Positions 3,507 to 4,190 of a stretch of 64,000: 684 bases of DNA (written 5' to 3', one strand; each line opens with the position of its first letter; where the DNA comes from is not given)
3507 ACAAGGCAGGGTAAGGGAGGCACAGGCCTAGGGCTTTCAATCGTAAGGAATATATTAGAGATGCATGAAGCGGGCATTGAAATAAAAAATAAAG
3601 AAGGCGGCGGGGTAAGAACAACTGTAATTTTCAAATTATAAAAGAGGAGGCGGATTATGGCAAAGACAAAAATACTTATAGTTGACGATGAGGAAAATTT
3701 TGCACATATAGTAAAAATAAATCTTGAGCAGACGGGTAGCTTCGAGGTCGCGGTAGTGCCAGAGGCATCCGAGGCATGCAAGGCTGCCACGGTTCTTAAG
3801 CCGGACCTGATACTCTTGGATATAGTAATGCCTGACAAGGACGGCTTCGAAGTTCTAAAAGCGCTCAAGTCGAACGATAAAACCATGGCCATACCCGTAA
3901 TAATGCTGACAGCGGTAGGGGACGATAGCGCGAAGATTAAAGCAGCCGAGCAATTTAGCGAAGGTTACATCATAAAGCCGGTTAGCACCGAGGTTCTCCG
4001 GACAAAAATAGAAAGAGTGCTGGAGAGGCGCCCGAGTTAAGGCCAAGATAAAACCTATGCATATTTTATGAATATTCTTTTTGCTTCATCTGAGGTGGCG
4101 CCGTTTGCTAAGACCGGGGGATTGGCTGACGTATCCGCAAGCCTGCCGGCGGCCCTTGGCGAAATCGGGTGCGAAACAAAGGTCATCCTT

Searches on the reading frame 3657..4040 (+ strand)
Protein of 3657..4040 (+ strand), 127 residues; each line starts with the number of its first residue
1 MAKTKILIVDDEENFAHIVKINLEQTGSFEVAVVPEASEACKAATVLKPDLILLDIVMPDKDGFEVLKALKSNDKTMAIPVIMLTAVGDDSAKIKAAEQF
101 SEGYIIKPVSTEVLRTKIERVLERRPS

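Call 78: find_encoding_contigs(protein=window:3657-4040:+, flank=10000, max_places=4)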
Protein window:3657-4040:+ (127 aa): 9 contigs read that carry it; 4 places shown.
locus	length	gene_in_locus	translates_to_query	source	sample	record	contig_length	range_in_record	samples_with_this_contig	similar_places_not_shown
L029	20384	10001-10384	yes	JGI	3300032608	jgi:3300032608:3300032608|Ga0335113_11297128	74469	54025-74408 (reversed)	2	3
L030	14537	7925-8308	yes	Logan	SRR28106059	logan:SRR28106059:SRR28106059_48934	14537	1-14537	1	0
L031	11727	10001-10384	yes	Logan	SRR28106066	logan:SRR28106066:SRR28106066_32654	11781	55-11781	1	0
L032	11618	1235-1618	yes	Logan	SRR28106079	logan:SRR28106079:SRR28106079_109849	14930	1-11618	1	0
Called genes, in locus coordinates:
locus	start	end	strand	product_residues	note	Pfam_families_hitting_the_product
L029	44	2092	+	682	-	PF17764:PriA_3primeBD, PF00270:DEAD, PF04851:ResIII, PF18319:Zn_ribbon_PriA (weak), PF00271:Helicase_C, PF18074:PriA_C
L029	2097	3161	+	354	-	-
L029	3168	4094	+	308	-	PF00551:Formyl_trans_N, PF02911:Formyl_trans_C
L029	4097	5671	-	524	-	PF13231:PMT_2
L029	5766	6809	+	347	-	PF01087:GalP_UDP_transf (faint), PF16268:DUF4921 (faint), PF16285:DUF4931_N (faint), PF02744:GalP_UDP_tr_C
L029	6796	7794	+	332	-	PF01087:GalP_UDP_transf, PF16285:DUF4931_N (weak), PF16268:DUF4921, PF02744:GalP_UDP_tr_C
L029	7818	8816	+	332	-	PF00044:Gp_dh_N, PF02800:Gp_dh_C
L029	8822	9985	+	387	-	PF00512:HisKA, PF02518:HATPase_c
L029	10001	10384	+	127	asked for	PF00072:Response_reg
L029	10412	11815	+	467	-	PF08323:Glyco_transf_5, PF00534:Glycos_transf_1, PF13692:Glyco_trans_1_4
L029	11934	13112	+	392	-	PF00162:PGK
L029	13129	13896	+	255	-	PF00121:TIM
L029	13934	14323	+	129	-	PF03840:SecG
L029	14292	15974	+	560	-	PF00496:SBP_bac_5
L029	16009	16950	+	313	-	PF19300:BPD_transp_1_N (weak), PF00528:BPD_transp_1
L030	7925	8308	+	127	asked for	PF00072:Response_reg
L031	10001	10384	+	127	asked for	PF00072:Response_reg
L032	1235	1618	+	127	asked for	PF00072:Response_reg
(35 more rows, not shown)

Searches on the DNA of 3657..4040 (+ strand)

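Call 80: search_with_rna_model(model_id=R1, sources=[L029, L030, L031, L032], max_evalue=10)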
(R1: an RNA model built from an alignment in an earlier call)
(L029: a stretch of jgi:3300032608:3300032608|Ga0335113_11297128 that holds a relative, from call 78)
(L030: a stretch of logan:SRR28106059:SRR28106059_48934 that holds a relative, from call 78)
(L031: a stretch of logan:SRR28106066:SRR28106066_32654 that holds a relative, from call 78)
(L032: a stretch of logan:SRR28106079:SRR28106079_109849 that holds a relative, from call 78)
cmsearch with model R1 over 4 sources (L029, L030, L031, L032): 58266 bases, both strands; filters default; matches with E-value up to 10: 4.
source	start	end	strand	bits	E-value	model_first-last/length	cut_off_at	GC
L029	19323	19455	-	82.7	1.6e-17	1-75/75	no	0.41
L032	10557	10689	-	82.7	1.6e-17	1-75/75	no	0.41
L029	19323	19455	+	82.1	2.3e-17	1-75/75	no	0.41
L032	10557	10689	+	82.1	2.3e-17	1-75/75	no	0.41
